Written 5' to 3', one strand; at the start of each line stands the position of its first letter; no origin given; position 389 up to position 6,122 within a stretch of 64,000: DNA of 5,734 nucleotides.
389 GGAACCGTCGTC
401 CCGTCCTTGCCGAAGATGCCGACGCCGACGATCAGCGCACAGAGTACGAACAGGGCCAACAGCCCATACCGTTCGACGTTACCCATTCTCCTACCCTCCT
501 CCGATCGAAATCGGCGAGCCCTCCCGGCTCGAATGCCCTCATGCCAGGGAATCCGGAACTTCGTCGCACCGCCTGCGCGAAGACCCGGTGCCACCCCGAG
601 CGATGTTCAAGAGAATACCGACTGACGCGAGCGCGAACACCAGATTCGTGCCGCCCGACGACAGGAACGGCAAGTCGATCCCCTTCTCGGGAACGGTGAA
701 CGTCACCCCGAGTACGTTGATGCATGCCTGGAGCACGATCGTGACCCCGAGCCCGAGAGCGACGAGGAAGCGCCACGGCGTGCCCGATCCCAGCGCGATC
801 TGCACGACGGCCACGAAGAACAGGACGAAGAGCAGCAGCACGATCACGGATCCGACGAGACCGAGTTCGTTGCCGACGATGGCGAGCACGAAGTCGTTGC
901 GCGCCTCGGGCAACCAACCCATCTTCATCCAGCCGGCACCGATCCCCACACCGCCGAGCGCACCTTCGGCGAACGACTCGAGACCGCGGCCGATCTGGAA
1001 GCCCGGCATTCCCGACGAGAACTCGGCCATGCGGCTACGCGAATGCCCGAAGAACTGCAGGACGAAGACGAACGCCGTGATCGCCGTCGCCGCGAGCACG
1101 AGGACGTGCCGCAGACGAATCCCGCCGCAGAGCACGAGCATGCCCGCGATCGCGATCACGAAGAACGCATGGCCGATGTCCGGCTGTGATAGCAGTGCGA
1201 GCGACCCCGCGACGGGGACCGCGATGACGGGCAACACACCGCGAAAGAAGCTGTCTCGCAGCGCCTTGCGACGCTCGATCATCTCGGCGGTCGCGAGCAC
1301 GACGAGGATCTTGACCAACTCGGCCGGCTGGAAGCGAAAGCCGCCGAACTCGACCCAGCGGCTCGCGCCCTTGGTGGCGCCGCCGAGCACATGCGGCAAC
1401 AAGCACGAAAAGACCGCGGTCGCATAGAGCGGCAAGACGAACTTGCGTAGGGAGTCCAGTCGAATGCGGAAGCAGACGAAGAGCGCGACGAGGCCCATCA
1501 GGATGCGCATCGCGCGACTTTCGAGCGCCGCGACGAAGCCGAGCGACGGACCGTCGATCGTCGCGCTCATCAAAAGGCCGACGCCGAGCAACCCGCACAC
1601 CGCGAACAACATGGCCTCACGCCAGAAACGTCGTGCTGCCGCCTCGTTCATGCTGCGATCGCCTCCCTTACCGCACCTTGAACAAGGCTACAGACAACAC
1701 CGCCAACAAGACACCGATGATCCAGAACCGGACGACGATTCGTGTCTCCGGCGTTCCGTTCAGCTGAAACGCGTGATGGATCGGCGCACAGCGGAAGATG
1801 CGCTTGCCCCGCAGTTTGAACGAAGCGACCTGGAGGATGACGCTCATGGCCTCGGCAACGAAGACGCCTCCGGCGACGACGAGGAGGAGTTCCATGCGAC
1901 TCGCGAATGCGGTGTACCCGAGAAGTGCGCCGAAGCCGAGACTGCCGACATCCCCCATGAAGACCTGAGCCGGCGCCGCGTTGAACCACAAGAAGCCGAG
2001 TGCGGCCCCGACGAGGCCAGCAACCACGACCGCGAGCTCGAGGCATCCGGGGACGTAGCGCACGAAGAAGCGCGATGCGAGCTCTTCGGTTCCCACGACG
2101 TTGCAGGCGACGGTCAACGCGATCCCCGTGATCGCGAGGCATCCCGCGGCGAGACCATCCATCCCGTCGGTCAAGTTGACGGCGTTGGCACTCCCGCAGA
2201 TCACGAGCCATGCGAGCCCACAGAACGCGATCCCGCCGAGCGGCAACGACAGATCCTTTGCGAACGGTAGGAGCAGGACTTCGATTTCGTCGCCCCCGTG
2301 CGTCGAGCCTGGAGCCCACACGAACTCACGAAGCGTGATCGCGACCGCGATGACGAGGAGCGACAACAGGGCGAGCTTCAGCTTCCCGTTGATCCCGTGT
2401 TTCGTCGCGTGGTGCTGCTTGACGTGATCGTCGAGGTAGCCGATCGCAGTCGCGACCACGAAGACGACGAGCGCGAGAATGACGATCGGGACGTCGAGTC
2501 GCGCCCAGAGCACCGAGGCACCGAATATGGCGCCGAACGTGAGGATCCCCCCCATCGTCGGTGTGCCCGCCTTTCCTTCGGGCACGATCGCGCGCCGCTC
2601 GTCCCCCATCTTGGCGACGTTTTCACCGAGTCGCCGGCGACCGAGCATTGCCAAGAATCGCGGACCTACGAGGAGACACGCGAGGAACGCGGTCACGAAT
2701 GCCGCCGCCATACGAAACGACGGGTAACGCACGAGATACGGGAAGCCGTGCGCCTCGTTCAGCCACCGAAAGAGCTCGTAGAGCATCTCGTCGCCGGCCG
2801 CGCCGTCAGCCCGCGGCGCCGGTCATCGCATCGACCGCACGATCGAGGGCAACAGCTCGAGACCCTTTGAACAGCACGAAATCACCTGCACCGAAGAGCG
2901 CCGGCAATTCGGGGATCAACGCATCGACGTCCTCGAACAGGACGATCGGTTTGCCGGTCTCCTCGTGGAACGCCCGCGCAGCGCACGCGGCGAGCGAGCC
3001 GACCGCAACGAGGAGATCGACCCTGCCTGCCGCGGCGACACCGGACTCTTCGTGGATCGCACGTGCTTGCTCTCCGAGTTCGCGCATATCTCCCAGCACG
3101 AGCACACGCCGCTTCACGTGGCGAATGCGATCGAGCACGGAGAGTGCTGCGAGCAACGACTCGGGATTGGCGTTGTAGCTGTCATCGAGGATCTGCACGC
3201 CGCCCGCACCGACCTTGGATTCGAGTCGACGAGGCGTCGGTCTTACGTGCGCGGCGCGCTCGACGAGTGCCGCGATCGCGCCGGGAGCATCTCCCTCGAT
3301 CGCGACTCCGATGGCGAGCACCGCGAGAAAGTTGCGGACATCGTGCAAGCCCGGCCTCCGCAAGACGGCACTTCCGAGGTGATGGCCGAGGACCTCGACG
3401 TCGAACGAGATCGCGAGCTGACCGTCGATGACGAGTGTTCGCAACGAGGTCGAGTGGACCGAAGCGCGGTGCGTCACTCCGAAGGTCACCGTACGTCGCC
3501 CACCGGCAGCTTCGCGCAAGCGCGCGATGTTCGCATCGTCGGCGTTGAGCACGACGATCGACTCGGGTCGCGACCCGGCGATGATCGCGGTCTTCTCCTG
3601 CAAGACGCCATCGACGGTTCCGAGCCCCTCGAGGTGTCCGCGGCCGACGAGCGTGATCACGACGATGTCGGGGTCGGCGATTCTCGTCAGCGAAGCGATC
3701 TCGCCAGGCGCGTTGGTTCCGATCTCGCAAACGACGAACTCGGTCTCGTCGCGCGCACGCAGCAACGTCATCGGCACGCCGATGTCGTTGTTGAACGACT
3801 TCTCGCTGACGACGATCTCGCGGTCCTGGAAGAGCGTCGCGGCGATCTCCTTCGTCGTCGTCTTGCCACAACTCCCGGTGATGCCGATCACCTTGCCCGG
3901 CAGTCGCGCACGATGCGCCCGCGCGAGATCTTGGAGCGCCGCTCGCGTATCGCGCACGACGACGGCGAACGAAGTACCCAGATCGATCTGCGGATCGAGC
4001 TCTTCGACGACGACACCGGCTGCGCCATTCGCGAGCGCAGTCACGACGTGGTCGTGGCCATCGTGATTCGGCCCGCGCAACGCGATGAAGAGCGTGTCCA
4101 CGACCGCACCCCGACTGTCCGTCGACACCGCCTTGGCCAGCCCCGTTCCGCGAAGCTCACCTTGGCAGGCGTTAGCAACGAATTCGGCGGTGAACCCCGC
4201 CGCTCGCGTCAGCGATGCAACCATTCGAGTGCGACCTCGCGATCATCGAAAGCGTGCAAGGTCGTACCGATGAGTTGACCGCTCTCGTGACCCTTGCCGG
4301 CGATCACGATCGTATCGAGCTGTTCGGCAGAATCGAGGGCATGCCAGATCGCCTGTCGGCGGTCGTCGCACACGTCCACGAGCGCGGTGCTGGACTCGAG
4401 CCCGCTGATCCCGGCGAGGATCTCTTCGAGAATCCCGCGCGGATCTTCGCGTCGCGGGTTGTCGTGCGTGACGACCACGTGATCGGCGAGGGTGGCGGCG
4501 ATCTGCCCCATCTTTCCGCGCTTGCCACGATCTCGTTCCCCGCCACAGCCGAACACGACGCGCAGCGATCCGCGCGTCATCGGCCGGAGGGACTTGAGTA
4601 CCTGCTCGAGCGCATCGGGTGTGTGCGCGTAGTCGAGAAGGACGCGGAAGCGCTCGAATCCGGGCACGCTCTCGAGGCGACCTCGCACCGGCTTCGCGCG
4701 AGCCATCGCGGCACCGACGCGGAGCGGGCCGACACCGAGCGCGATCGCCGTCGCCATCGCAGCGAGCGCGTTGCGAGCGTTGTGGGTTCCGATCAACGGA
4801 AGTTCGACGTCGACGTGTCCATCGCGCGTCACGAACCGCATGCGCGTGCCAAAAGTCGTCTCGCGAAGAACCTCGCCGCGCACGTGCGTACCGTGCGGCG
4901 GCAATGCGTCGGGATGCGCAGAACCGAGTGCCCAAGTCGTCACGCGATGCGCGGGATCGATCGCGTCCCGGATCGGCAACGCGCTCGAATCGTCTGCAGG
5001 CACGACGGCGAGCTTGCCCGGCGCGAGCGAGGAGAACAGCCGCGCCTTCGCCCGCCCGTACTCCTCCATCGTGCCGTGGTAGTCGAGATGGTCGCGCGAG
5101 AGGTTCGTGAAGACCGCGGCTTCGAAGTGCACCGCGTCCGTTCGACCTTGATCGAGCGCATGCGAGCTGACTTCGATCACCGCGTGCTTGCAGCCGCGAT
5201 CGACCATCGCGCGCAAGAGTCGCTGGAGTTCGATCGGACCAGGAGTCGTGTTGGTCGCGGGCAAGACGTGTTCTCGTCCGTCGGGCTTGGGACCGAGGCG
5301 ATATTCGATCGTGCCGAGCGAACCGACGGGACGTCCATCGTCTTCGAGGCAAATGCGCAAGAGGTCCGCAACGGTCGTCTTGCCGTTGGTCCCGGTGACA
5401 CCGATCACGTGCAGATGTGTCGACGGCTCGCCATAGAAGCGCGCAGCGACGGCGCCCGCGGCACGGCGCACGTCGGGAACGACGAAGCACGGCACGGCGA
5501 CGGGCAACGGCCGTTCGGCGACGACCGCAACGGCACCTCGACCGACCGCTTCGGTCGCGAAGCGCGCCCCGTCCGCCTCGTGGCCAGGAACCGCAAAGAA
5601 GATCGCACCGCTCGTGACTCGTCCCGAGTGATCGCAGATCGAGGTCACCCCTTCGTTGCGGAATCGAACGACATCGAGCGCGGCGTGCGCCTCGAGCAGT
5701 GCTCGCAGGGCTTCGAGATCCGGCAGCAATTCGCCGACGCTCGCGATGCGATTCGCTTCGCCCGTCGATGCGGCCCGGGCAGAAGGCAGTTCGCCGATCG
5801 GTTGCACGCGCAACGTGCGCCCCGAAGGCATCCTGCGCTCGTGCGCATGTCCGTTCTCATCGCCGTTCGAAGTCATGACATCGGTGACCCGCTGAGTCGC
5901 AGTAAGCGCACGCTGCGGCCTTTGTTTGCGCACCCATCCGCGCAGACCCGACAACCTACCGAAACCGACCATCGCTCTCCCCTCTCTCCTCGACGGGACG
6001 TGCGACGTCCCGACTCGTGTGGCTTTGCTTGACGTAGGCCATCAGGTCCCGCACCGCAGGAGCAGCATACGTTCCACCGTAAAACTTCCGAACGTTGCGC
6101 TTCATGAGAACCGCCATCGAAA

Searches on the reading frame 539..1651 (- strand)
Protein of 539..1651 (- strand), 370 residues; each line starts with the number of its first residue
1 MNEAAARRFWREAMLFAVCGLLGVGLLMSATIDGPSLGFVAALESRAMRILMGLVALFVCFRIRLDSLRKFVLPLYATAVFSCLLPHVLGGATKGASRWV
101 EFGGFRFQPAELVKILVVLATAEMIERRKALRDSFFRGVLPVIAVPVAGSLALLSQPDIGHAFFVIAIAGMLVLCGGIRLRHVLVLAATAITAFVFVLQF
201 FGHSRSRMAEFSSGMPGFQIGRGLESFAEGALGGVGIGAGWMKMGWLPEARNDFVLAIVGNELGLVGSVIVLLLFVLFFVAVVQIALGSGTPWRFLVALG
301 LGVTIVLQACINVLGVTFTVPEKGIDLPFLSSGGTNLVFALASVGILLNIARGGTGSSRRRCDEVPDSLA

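Call 18: search_protein_families(library=pfam, proteins=[window:539-1651:-], max_evalue=0.0001)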
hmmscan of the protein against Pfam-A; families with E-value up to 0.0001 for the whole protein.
window:539-1651:- (370 aa): 1 family
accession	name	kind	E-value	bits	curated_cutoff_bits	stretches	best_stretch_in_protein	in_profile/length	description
PF01098.24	FTSW_RODA_SPOVE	-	2.6e-65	221.2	26.4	1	15-352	4-352/356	Cell cycle protein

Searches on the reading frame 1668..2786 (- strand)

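Call 18: search_protein_families(library=pfam, proteins=[window:1668-2786:-], max_evalue=0.0001)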
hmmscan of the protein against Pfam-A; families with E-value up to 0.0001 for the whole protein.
window:1668-2786:- (372 aa): 1 family
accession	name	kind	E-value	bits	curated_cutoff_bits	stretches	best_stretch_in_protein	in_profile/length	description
PF00953.26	Glycos_transf_4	-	6.1e-28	98.3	27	1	104-294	3-157/160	Glycosyl transferase family 4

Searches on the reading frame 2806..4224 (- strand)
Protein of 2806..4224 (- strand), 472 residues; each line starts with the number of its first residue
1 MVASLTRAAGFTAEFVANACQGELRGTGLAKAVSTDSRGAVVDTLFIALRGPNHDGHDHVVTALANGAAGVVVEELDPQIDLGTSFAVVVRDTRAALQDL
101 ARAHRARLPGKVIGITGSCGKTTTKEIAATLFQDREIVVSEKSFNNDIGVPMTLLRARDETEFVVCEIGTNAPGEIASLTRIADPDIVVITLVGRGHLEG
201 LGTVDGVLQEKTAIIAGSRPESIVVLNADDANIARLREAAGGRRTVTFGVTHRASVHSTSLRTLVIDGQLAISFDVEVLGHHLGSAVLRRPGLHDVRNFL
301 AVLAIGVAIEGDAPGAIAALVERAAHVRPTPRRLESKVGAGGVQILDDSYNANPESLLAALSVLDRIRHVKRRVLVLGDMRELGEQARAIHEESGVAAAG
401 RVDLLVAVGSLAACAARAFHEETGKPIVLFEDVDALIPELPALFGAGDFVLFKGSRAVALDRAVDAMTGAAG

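Call 18: search_protein_families(library=pfam, proteins=[window:2806-4224:-], max_evalue=0.0001)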
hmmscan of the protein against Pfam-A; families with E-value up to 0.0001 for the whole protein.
window:2806-4224:- (472 aa): 3 families
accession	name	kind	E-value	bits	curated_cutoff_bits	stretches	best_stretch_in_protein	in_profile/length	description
PF08245.18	Mur_ligase_M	-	2.6e-32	112.9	24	1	115-305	1-199/200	Mur ligase middle domain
PF02875.26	Mur_ligase_C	-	5.6e-21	76.1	28.4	1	332-456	1-127/127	Mur ligase, glutamate ligase domain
PF01225.30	Mur_ligase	-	2.4e-06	28.2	21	1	32-104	4-94/95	Mur ligase family, catalytic domain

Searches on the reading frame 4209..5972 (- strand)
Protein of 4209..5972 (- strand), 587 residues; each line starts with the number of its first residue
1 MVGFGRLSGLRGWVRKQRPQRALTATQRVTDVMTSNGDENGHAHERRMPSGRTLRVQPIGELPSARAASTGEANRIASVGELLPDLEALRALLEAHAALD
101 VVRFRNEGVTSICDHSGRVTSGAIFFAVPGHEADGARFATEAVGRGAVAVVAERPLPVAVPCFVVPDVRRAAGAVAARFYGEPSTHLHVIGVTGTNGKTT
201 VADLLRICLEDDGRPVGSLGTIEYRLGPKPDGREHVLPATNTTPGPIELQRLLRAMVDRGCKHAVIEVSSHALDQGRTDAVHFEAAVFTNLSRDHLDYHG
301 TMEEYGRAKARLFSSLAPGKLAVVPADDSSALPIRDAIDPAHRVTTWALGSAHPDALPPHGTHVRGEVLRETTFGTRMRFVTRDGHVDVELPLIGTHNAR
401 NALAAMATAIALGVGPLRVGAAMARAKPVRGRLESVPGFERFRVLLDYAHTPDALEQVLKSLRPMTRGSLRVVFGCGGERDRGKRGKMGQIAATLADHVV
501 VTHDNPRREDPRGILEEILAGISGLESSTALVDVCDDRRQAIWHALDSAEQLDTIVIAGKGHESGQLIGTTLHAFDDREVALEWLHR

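Call 18: search_protein_families(library=pfam, proteins=[window:4209-5972:-], max_evalue=0.0001)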
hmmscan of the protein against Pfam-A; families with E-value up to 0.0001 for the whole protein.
window:4209-5972:- (587 aa): 3 families
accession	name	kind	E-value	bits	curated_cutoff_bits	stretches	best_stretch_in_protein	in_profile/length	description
PF08245.18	Mur_ligase_M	-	2.3e-52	178.3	24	1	192-409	1-200/200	Mur ligase middle domain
PF02875.26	Mur_ligase_C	-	5.6e-30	105.2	28.4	1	431-561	1-127/127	Mur ligase, glutamate ligase domain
PF01225.30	Mur_ligase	-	3e-05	24.7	21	1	117-156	10-54/95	Mur ligase family, catalytic domain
